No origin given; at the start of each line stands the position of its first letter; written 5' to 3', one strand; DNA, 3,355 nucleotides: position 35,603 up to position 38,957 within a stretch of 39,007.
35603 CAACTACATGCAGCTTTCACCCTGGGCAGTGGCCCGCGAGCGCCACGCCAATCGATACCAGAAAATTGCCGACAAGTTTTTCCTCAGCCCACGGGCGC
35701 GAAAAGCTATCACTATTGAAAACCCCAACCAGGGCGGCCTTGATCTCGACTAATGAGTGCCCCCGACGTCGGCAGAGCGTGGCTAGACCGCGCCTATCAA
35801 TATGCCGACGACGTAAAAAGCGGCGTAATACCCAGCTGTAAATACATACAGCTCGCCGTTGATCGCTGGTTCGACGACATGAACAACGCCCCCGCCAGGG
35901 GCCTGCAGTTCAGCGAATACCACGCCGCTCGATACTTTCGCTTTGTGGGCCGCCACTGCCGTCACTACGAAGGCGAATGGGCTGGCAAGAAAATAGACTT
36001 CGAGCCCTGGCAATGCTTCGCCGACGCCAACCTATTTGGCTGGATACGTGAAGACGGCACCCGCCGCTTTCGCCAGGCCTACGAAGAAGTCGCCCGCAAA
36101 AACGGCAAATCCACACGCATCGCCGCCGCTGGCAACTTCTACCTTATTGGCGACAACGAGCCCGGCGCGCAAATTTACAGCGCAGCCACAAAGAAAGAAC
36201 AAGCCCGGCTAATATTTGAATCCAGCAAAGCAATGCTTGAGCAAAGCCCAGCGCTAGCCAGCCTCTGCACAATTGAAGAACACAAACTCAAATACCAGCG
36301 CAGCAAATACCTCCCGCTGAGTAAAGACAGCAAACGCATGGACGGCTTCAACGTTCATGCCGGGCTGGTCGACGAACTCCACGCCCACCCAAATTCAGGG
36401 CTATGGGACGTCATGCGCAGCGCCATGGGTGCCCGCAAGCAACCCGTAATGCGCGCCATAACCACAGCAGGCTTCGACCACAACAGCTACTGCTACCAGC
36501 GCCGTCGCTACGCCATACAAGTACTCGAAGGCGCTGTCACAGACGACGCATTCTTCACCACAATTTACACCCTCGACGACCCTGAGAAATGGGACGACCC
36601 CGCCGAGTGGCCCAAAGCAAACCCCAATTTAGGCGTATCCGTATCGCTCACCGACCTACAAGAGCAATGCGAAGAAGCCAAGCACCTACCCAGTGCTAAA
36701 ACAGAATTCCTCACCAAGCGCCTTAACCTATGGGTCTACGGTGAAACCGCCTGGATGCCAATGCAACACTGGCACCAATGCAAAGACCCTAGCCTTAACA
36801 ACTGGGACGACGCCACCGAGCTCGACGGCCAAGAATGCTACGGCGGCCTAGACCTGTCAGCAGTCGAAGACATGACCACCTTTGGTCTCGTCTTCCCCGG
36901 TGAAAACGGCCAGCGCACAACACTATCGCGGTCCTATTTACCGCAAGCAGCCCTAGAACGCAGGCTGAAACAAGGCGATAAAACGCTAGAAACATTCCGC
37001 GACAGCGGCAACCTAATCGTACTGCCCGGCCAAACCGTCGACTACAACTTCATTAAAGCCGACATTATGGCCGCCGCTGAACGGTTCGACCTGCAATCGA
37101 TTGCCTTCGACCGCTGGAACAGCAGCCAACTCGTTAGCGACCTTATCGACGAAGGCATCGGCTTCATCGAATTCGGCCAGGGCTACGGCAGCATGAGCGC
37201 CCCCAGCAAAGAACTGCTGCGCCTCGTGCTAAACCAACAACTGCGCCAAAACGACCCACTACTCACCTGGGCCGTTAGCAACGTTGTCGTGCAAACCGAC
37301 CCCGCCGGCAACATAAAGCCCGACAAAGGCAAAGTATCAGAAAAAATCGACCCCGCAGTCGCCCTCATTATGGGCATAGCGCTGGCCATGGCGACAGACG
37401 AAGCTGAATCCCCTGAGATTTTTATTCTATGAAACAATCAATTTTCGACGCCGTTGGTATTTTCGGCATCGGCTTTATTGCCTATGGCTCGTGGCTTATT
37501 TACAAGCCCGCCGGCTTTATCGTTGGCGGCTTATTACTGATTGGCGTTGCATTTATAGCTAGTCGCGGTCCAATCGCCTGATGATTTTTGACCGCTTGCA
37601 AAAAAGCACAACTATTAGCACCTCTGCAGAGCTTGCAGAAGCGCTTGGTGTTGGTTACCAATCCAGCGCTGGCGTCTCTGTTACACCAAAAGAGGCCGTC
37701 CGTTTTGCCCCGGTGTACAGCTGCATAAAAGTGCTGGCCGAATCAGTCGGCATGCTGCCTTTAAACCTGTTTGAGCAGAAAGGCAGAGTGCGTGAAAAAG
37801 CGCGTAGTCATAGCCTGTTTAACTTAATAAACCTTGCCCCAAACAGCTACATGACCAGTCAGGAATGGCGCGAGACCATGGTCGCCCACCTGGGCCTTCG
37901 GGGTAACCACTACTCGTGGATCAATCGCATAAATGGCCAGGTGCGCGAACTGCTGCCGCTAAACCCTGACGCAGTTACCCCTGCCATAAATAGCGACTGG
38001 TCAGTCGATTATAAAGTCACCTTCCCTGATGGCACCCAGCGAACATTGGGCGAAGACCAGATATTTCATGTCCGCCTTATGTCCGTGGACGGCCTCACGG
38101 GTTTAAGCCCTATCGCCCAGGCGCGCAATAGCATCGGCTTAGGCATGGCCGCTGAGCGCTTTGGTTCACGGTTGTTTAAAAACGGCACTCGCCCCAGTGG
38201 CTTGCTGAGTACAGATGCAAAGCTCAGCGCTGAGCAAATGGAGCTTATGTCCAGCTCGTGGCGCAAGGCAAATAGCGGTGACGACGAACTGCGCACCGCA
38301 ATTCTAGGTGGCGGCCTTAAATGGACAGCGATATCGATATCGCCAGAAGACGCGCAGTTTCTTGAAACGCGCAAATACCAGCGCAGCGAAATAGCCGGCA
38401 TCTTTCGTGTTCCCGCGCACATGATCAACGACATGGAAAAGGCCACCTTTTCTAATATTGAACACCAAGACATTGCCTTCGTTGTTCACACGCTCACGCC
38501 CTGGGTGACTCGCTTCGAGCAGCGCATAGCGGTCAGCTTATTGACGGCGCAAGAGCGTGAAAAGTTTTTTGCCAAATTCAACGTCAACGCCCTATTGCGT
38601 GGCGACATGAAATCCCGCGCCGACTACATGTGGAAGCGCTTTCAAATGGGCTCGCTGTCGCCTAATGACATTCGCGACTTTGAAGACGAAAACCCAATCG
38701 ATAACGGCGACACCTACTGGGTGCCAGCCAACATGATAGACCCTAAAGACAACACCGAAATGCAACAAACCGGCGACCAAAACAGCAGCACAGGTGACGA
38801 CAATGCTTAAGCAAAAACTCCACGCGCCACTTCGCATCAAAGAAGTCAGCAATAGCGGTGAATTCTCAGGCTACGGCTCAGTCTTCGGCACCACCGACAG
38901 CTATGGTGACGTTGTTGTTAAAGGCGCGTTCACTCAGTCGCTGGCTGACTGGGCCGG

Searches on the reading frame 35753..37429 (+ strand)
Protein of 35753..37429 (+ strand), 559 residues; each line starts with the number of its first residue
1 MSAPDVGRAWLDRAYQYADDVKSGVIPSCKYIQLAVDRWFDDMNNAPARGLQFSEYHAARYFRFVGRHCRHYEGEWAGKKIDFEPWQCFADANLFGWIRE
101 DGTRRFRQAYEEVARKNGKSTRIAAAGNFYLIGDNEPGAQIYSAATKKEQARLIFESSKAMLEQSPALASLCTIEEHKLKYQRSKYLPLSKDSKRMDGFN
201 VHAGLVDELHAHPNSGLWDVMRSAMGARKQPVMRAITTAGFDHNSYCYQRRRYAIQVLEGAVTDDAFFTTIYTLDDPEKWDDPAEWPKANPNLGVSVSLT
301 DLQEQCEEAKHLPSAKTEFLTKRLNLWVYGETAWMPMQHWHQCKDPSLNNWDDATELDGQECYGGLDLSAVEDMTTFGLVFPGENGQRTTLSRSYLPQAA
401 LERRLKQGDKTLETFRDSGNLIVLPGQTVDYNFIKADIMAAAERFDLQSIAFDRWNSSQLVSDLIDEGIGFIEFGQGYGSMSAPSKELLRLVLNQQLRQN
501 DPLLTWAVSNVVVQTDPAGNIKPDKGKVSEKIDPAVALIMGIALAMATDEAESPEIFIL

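Call 68: search_protein_families(library=phrogs, proteins=[window:35753-37429:+], max_evalue=0.001)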
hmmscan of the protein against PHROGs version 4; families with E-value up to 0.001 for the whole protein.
window:35753-37429:+ (559 aa): 7 families
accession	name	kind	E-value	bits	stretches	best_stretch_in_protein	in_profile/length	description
phrog_9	-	head and packaging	1.1e-163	548.1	1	11-553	168-671/812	terminase large subunit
phrog_2699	-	head and packaging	1.7e-88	297.6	1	252-552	3-300/315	terminase large subunit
phrog_4914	-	head and packaging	2e-40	139.7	1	11-202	8-211/213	terminase large subunit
phrog_10517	-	head and packaging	1.9e-32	113.5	1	12-155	35-178/207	terminase large subunit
phrog_7331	-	head and packaging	1.4e-23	83.7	1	457-552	3-99/113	terminase large subunit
phrog_37124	-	unknown function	3.5e-05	24.7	1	366-479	1-127/143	-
phrog_2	-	head and packaging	0.00012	22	1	114-280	285-448/807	terminase large subunit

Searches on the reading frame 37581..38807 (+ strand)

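Call 68: search_protein_families(library=phrogs, proteins=[window:37581-38807:+], max_evalue=0.001)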
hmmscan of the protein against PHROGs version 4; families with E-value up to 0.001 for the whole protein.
window:37581-38807:+ (409 aa): 6 families
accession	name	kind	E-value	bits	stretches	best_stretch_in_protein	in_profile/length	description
phrog_12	-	head and packaging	5e-121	406.7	1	2-405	50-455/646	portal protein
phrog_2662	-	head and packaging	1.8e-68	232.8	1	8-400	27-440/717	portal protein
phrog_5929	-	head and packaging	2.5e-65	221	1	190-405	3-221/228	portal protein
phrog_11323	-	unknown function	4.3e-41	141.1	1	281-405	1-126/130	-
phrog_2271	-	head and packaging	7.1e-27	94.5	1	18-381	30-394/859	portal protein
phrog_21454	-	unknown function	3.6e-12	47.1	1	216-380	9-170/320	-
